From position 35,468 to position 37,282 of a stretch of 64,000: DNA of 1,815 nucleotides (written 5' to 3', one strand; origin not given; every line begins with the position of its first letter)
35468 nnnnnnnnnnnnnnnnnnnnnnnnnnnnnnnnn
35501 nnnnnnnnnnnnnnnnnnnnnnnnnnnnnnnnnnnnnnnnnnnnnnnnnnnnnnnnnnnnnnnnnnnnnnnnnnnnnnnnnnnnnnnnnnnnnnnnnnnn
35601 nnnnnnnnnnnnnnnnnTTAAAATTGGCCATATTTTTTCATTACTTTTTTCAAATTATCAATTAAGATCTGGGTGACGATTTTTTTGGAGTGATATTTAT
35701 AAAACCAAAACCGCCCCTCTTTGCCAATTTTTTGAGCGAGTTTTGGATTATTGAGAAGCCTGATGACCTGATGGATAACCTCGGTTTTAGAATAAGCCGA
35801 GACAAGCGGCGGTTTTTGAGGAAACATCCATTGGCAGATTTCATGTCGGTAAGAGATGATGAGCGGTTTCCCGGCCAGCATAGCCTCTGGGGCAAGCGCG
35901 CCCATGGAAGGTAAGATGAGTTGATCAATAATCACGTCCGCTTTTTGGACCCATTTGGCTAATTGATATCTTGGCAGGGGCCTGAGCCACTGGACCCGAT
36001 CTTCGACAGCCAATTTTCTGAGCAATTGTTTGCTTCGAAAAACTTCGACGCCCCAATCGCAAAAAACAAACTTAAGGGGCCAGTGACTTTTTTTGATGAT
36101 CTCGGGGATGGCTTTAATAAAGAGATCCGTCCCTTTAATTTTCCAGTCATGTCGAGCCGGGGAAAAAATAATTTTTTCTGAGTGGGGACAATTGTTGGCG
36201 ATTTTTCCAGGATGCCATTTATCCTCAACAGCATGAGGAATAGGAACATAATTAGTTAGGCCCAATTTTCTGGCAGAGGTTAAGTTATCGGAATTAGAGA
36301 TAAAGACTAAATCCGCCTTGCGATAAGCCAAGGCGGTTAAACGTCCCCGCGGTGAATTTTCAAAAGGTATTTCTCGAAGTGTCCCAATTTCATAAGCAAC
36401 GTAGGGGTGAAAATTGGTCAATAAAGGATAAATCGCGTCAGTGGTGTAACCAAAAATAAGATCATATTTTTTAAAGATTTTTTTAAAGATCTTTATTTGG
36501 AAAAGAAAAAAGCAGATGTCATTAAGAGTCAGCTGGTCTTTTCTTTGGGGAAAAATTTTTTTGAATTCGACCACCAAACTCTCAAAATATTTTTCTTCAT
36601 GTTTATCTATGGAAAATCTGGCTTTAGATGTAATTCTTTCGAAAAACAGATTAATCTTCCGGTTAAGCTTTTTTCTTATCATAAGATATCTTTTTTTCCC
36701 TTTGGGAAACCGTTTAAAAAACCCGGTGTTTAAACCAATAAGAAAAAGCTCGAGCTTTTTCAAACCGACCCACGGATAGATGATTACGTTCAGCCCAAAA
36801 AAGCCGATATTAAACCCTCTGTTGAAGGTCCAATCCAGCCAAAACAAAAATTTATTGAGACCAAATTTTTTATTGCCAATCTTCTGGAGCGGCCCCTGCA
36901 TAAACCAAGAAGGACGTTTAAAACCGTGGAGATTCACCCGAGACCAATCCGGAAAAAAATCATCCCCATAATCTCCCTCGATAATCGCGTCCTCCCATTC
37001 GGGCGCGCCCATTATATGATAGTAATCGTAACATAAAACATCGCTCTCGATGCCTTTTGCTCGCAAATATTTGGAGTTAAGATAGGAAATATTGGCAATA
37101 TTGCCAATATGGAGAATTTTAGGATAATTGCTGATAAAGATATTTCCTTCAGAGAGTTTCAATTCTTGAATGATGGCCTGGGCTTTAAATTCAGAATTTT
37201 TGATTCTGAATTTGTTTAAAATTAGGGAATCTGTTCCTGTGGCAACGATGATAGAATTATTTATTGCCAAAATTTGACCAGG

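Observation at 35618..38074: Sugar N-formyltransferase domain fused to a glycosyltransferase-like domain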

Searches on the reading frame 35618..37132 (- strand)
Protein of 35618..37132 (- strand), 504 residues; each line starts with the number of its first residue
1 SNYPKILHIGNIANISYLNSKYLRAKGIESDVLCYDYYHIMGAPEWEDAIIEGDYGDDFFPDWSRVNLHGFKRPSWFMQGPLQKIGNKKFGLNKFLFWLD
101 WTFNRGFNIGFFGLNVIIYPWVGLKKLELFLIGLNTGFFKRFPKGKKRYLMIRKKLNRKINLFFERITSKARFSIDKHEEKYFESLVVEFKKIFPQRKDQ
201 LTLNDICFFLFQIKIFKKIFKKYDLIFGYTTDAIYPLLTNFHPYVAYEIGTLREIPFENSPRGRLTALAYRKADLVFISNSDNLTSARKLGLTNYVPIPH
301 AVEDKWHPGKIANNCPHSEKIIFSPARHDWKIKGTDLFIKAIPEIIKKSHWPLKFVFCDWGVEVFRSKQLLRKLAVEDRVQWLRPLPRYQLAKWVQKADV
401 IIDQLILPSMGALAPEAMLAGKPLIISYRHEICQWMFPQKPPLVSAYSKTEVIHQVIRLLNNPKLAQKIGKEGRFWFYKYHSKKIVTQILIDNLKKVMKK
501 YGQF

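Call 25: search_solved_structures(query=A1, max_evalue=1, show_alignments=1)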
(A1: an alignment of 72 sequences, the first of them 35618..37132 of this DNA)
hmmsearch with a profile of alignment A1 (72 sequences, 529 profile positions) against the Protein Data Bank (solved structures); distinct sequences matched with E-value up to 1: 27.
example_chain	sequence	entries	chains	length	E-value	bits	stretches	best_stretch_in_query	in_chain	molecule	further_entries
6kih_A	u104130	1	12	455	9e-10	41.2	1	392-525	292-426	Tll1590 protein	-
2jjm_A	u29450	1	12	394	1.7e-07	33.7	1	361-526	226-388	GLYCOSYL TRANSFERASE, GROUP 1 FAMILY PROTEIN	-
3mbo_A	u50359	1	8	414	1.9e-07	33.5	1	361-526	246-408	Glycosyltransferase, group 1 family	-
3c4q_A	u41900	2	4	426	2e-07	33.4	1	359-527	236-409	Predicted glycosyltransferases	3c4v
3c48_A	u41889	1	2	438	2.1e-07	33.4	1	359-527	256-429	Predicted glycosyltransferases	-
3okc_A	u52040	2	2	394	1.3e-06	30.8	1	358-521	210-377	GDP-mannose-dependent alpha-(1-6)-phosphatidylinositol monomannoside mannosyltransferase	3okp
3oka_A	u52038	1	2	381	1.4e-06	30.6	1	358-521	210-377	GDP-mannose-dependent alpha-(1-6)-phosphatidylinositol monomannoside mannosyltransferase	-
2f9f_A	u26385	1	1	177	7.6e-06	28.2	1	384-494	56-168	first mannosyl transferase (wbaZ-1)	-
5i45_A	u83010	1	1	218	7.6e-05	24.9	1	356-527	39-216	Glycosyl transferases group 1 family protein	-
7qsg_A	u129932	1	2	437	0.00013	24.1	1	359-525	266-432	D-inositol 3-phosphate glycosyltransferase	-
4xso_B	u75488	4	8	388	0.00015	24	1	358-519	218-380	Alr3699 protein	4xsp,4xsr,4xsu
2iv7_A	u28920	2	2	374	0.0012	21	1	358-500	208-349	LIPOPOLYSACCHARIDE CORE BIOSYNTHESIS PROTEIN RFAG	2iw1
8dqd_A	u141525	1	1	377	0.0016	20.6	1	438-526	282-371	N, N'-diacetylbacillosaminyl-diphospho-undecaprenol alpha-1,3-N-acetylgalactosaminyltransf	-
8dvz_A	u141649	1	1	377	0.0018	20.4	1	439-526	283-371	N, N'-diacetylbacillosaminyl-diphospho-undecaprenol alpha-1,3-N-acetylgalactosaminyltransf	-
8dvw_A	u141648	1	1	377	0.0018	20.3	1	438-526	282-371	N, N'-diacetylbacillosaminyl-diphospho-undecaprenol alpha-1,3-N-acetylgalactosaminyltransf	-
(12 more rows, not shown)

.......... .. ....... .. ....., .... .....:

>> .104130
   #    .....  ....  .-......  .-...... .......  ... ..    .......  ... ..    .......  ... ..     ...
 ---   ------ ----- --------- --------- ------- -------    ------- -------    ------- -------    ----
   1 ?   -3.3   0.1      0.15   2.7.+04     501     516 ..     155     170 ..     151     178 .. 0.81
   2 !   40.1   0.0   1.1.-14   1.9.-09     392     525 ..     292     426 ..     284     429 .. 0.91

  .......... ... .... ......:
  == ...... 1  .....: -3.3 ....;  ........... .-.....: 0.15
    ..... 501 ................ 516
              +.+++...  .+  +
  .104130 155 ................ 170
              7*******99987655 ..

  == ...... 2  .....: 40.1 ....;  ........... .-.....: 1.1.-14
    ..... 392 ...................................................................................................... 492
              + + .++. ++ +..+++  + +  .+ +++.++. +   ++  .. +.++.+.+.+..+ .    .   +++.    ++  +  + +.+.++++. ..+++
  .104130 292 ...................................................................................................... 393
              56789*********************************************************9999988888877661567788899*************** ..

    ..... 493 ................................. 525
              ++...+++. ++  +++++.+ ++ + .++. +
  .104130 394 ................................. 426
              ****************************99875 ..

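Call 46: predict_structure(alignment_id=A1)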
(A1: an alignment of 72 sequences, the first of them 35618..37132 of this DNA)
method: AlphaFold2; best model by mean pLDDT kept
length: 504 residues; sequences in the alignment: 72
mean_pLDDT: 90.6   pTM: 0.88
mean pLDDT of the five models: 90.6, 89.7, 89.7, 89.4, 88.9
residues with pLDDT >= 90: 390; 70-90: 61; 50-70: 35; < 50: 18
segments of 3 or more residues with pLDDT < 50: 103-116
pLDDT, mean of each block of 10 residues (from residue 1): 88 96 98 96 97 95 97 97 91 62 45 48 67 68 82 85 78 85 98 98 92 93 98 98 96 95 98 98 96 97 87 67 97 97 98 97 98 98 97 96 96 96 98 97 98 98 97 97 98 97 80
secondary structure, 60 per line:
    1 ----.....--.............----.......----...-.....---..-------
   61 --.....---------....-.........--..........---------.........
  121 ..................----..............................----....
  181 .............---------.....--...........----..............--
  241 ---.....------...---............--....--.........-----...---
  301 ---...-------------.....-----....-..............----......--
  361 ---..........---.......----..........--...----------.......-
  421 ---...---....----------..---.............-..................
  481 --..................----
elements in order: E5-9 H12-24 E29-35 H44-48 E77-80 H82-90 H93-102 H112-138 H143-172 H177-193 H203-207 H210-220 E225-229 H230-238 E244-248 H261-272 E275-278 H281-289 E295-297 E320-324 H330-333 H335-348 E353-358 H364-373 E380-383 H388-397 E400-402 H413-419 E424-426 H430-433 H449-461 H463-480 H483-500

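Call 48: fold_search(model_id=the predicted structure, library=pdb)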
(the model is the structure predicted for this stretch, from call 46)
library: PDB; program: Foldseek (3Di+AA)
matches with E <= 10: 1267; with E <= 0.001: 403
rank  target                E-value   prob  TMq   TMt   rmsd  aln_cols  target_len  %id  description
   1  6n1x                  7.8e-13  1.00  0.50  0.65   4.5       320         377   18  BshA from Staphylococcus aureus complexed with UDP and N-acetylglucosamine (released 2019-08-21)
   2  3mbo_G                1.4e-12  1.00  0.47  0.63   6.7       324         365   18  Crystal Structure of the Glycosyltransferase BaBshA bound with UDP and L-malate (released 2010-09-29)
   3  6d9t                  2.0e-12  1.00  0.58  0.76   5.5       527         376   13  BshA from Staphylococcus aureus complexed with UDP (released 2019-05-08)
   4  2jjm_A                2.1e-12  1.00  0.48  0.66   4.4       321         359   17  Crystal Structure of a family GT4 glycosyltransferase from Bacillus anthracis ORF BA1558. (released 2008-08-05)
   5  6kih_A                3.9e-12  1.00  0.48  0.59   5.2       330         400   19  Sucrose-phosphate synthase (tll1590) from Thermosynechococcus elongatus (released 2020-05-27)
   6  3mbo_D                4.4e-12  1.00  0.48  0.64   6.4       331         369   17  Crystal Structure of the Glycosyltransferase BaBshA bound with UDP and L-malate (released 2010-09-29)
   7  3mbo_A                5.5e-12  1.00  0.48  0.64   5.0       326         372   17  Crystal Structure of the Glycosyltransferase BaBshA bound with UDP and L-malate (released 2010-09-29)
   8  3mbo_F                7.6e-12  1.00  0.48  0.63   4.7       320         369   17  Crystal Structure of the Glycosyltransferase BaBshA bound with UDP and L-malate (released 2010-09-29)
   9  3mbo_E                8.1e-12  1.00  0.49  0.64   3.8       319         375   18  Crystal Structure of the Glycosyltransferase BaBshA bound with UDP and L-malate (released 2010-09-29)
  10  3mbo_C                9.0e-12  1.00  0.49  0.65   4.9       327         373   18  Crystal Structure of the Glycosyltransferase BaBshA bound with UDP and L-malate (released 2010-09-29)
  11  4xsu_B                2.0e-11  1.00  0.46  0.62   3.8       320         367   16  Crystal structure of Anabaena Alr3699/HepE in complex with UDP and glucose (released 2016-01-13)
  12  4xsp_A                2.2e-11  1.00  0.48  0.65   3.5       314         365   16  Crystal structure of Anabaena Alr3699/HepE in complex with UDP (released 2016-01-13)
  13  3oka_A                2.4e-11  1.00  0.47  0.62   3.6       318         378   15  Crystal structure of Corynebacterium glutamicum PimB' in complex with GDP-Man (triclinic crystal form) (released 2010-09-15)
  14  3c4q_B                2.6e-11  1.00  0.47  0.59   4.9       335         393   14  Structure of the retaining glycosyltransferase MshA : The first step in mycothiol biosynthesis. Organism : Corynebacte (released 2008-04-01)
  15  3mbo_B                2.7e-11  1.00  0.48  0.63   4.7       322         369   17  Crystal Structure of the Glycosyltransferase BaBshA bound with UDP and L-malate (released 2010-09-29)
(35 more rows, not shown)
